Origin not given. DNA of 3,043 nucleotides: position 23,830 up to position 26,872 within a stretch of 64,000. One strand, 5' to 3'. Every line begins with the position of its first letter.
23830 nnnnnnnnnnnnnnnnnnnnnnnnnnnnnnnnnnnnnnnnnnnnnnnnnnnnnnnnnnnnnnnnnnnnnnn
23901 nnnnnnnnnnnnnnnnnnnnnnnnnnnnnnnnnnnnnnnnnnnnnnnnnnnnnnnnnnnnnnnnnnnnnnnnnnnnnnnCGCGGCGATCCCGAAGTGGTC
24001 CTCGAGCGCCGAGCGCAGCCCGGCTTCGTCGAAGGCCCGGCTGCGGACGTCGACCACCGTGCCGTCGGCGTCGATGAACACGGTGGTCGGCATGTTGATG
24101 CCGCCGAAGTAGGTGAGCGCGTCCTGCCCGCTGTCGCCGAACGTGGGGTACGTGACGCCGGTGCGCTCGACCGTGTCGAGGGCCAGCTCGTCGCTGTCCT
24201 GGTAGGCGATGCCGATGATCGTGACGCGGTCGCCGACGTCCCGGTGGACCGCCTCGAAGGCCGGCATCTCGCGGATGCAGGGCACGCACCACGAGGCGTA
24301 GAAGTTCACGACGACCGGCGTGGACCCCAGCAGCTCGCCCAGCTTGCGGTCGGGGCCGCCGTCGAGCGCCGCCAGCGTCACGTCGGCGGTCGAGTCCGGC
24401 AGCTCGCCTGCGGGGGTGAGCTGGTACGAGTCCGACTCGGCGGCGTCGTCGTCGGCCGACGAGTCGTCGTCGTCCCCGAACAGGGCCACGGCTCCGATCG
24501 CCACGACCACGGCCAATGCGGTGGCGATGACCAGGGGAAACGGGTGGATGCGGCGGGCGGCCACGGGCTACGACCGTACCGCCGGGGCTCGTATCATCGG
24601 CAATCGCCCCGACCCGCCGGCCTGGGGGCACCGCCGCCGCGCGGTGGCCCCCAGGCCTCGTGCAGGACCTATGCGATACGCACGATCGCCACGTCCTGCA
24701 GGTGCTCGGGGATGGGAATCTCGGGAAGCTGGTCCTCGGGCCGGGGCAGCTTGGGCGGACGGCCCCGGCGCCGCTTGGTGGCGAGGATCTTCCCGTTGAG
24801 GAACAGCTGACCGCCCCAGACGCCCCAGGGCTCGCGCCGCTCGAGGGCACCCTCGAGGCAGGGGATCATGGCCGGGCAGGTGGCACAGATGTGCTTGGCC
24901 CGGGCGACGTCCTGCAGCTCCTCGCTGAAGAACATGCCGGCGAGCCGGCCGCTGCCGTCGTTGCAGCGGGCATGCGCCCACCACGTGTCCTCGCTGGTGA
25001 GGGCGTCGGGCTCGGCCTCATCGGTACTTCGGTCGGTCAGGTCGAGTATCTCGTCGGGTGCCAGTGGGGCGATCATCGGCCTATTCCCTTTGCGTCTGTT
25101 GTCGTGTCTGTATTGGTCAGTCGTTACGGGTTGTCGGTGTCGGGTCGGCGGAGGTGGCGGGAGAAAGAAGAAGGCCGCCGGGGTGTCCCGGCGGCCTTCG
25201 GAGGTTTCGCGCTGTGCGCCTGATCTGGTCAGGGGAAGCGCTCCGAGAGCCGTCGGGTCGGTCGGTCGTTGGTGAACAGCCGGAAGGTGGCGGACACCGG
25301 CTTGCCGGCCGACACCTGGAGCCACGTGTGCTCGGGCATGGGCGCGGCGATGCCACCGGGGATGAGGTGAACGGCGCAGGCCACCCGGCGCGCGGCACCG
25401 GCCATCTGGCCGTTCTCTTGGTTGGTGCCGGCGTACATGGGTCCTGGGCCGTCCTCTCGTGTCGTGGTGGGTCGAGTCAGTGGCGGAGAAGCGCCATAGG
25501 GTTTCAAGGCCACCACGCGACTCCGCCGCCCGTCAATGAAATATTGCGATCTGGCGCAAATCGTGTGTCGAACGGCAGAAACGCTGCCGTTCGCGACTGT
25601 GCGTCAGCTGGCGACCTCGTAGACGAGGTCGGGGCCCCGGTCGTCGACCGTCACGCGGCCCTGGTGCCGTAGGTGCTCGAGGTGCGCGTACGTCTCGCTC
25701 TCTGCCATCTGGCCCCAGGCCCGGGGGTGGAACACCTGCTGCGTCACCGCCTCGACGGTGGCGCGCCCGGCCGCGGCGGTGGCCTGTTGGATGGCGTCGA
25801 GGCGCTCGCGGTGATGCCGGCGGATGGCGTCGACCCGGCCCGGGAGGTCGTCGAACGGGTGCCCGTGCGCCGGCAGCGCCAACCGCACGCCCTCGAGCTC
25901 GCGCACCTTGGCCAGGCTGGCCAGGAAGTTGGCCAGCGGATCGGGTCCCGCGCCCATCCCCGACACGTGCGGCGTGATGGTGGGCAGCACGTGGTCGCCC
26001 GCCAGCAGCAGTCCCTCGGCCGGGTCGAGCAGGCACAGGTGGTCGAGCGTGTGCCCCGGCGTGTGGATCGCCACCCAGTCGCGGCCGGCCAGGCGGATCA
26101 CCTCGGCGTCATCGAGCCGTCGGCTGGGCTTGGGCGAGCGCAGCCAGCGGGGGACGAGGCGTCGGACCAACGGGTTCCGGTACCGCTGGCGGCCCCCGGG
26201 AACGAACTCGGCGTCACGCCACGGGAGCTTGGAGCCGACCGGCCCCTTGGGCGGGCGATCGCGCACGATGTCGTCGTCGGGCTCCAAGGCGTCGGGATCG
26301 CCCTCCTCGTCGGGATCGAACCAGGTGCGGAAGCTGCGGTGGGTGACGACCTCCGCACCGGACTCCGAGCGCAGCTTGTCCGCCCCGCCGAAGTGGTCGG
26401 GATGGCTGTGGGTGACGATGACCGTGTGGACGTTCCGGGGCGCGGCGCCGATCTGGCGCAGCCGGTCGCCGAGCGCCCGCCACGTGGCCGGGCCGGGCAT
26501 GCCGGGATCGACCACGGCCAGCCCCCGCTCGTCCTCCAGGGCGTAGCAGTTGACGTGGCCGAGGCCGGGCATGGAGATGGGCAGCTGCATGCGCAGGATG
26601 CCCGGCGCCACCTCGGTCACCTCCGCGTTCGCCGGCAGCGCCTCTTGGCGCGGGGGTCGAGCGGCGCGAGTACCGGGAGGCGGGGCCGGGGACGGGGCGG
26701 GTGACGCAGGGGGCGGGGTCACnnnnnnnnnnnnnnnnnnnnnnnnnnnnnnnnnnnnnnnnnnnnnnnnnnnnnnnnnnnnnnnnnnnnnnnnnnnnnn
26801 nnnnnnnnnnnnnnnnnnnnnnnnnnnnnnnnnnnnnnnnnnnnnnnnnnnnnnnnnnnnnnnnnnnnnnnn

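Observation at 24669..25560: WhiB7-like regulator with a ~460-nt leader containing an AT-rich/-35 element, an upstream ORF and an intrinsic terminator: a candidate attenuation switch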

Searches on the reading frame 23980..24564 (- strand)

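Call 6: search_protein_families(library=pfam, proteins=[window:23980-24564:-], max_evalue=0.01)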
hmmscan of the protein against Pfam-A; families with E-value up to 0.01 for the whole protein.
window:23980-24564:- (195 aa): 5 families
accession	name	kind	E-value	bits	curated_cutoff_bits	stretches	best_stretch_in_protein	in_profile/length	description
PF00578.27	AhpC-TSA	-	8.8e-16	58.4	26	1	60-172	6-123/124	AhpC/TSA family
PF08534.16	Redoxin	-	1.5e-13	51.2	26.6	1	63-179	10-137/148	Redoxin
PF00085.26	Thioredoxin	-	2.4e-07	31.1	23.5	1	81-130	18-67/103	Thioredoxin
PF13905.12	Thioredoxin_8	-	0.00018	22.2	27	1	82-170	2-94/94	Thioredoxin-like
PF13098.12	Thioredoxin_2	-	0.0074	17.1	27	0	82-172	6-89/104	Thioredoxin-like domain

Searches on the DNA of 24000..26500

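Call 4: search_rna_families(source=window, start=24000, end=26500, threshold=evalue, max_evalue=1, show_alignments=3)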
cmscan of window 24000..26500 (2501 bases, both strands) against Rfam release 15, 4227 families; matches with E-value up to 1: 0.
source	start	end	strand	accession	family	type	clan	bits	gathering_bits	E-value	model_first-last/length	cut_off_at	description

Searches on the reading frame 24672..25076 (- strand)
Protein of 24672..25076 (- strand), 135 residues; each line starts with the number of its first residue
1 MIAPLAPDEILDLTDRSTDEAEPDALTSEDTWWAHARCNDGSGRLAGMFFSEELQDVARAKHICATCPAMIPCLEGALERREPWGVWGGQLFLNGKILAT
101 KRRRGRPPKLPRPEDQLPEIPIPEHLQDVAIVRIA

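Call 6: search_protein_families(library=pfam, proteins=[window:24672-25076:-], max_evalue=0.01)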
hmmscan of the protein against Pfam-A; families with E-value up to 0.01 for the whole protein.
window:24672-25076:- (135 aa): 1 family
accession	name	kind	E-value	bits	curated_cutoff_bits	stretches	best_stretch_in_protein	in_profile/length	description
PF02467.21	Whib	-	3.8e-14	53.4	23.6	1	32-89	1-56/65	Transcription factor WhiB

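Call 7: search_protein_families(library=ncbifam, proteins=[window:24672-25076:-], max_evalue=0.01)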
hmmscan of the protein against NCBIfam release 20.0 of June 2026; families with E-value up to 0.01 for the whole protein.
window:24672-25076:- (135 aa): 0 families

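Call 20: find_related_loci(query=window:24672-25076:-, collection=genome_contigs, flank=1500)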
Query window:24672-25076:- (135 aa) in genome_contigs; peptide patterns used: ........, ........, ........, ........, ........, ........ (x = any residue, [..] = any of these).
600 stretches matched a pattern (row limit reached: there are more); 546 encode a relative of the query (tblastn E <= 1e-3); the best 80 are kept; 80 distinct loci.
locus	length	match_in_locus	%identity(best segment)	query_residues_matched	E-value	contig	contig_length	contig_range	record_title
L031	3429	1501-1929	80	1-135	2e-73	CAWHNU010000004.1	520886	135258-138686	MAG: uncultured Acidimicrobiales bacterium isolate MFD04850.bin.2.134 genome assembly, contig: contig_18193, whole genom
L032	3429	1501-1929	80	1-135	1e-72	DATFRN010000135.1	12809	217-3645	MAG TPA_asm: Acidimicrobiales bacterium isolate SMAG_U9359 k141_5362144, whole genome shotgun sequence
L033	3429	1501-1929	80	1-135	2e-69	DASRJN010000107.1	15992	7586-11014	MAG TPA_asm: Acidimicrobiales bacterium isolate SMAG_U10137 k141_1147936, whole genome shotgun sequence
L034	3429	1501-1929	79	1-135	1e-67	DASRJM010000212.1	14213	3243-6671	MAG TPA_asm: Acidimicrobiales bacterium isolate SMAG_U10136 k141_1902698, whole genome shotgun sequence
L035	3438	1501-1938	71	1-135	2e-64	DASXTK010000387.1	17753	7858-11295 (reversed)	MAG TPA_asm: Acidimicrobiales bacterium isolate SMAG_U4690 k141_1107547, whole genome shotgun sequence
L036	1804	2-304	91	35-135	2e-61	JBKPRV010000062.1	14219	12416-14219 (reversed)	MAG: Actinomycetota bacterium isolate GS_EKS_MAG_00039 GS_EKS_000000685027, whole genome shotgun sequence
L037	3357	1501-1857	71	18-135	8e-55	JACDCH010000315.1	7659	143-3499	MAG: Acidimicrobiia bacterium isolate MGR_bin303 SD2897-2912_k127_6692546, whole genome shotgun sequence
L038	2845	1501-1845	69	14-129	3e-53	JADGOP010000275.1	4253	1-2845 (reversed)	MAG: Actinomycetota bacterium isolate Chersky.40_32 contig-100_10715, whole genome shotgun sequence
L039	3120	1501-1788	77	32-127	1e-52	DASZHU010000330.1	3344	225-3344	MAG TPA_asm: Acidimicrobiales bacterium isolate SMAG_U6584 k141_4955546, whole genome shotgun sequence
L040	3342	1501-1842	70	19-132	2e-52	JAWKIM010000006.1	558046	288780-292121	MAG: Acidimicrobiales bacterium isolate BC3.65 BC3.65.fa-6, whole genome shotgun sequence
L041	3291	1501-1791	76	32-128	2e-52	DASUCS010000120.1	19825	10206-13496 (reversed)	MAG TPA_asm: Acidimicrobiales bacterium isolate SMAG_U1303 k141_1511299, whole genome shotgun sequence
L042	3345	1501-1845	67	21-135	5e-52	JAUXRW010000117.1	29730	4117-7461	MAG: Acidimicrobiales bacterium isolate C12_metabat.bin.16 C12_k141_432930, whole genome shotgun sequence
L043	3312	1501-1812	74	32-135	6e-52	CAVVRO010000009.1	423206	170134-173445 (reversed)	MAG: uncultured Microthrixaceae bacterium isolate MFD02809.bin.2.299 genome assembly, contig: contig_51052, whole genome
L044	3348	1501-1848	68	14-129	4e-51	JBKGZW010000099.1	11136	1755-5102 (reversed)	MAG: Acidimicrobiales bacterium isolate C5M10_5 NODE_2649_length_11136_cov_10.426496, whole genome shotgun sequence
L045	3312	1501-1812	68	32-135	1e-50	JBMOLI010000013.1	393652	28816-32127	MAG: Actinomycetota bacterium isolate Betzabe_MAG020 MAG020_13, whole genome shotgun sequence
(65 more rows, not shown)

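Call 47: search_solved_structures(query=window:24672-25076:-, max_evalue=0.001, show_alignments=2)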
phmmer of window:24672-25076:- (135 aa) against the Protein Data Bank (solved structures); distinct sequences matched with E-value up to 0.001: 8.
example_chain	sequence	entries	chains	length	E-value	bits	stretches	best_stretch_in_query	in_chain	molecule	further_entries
7kif_Z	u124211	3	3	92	5.6e-15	58.9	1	48-109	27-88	Probable transcriptional regulator WhiB7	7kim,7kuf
7kug_A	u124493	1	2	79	4.7e-11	46.2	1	47-98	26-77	Probable transcriptional regulator WhiB7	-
8cyf_A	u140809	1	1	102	5.3e-06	29.8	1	55-106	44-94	Redox- and pH-responsive transcriptional regulator WhiB3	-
8cwr_A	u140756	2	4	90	1.1e-05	28.8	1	54-90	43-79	Redox- and pH-responsive transcriptional regulator WhiB3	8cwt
8dy7_H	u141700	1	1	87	1.8e-05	28.1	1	32-90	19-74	Transcriptional regulator WhiB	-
8dy9_H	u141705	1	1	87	2e-05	27.9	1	32-90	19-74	Transcriptional regulator WhiB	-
5oay_A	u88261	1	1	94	2.7e-05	27.5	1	36-106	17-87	Transcriptional regulator WhiB1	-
6ono_A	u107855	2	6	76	7.1e-05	26.2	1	36-91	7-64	Transcription regulator WhiB1 | Transcriptional regulator WhiB1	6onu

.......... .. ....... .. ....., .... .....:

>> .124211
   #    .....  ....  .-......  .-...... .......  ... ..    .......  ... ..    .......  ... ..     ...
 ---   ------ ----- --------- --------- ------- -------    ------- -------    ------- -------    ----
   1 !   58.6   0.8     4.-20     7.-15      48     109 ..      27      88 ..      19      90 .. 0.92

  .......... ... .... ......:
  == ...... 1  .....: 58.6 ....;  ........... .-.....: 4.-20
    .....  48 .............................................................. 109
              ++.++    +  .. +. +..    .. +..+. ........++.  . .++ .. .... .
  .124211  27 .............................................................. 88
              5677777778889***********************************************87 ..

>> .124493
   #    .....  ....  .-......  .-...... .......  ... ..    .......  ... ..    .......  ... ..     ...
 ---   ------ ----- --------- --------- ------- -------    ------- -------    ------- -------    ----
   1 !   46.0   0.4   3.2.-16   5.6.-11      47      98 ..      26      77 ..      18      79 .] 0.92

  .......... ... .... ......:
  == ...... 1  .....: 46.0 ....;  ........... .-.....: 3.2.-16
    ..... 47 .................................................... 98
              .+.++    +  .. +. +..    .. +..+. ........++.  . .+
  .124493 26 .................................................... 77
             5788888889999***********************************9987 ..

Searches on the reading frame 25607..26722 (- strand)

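Call 6: search_protein_families(library=pfam, proteins=[window:25607-26722:-], max_evalue=0.01)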
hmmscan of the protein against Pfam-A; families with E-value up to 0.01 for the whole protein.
window:25607-26722:- (372 aa): 3 families
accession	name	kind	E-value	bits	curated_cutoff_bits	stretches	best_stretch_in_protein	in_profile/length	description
PF00753.33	Lactamase_B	-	3.2e-28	99.5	22.7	1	53-278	2-162/196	Metallo-beta-lactamase superfamily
PF12706.13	Lactamase_B_2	-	1.8e-06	28.2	27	1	81-134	11-73/200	Beta-lactamase superfamily domain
PF19583.5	ODP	-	0.0011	19.3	27.2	1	57-131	3-75/194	ODP family beta lactamase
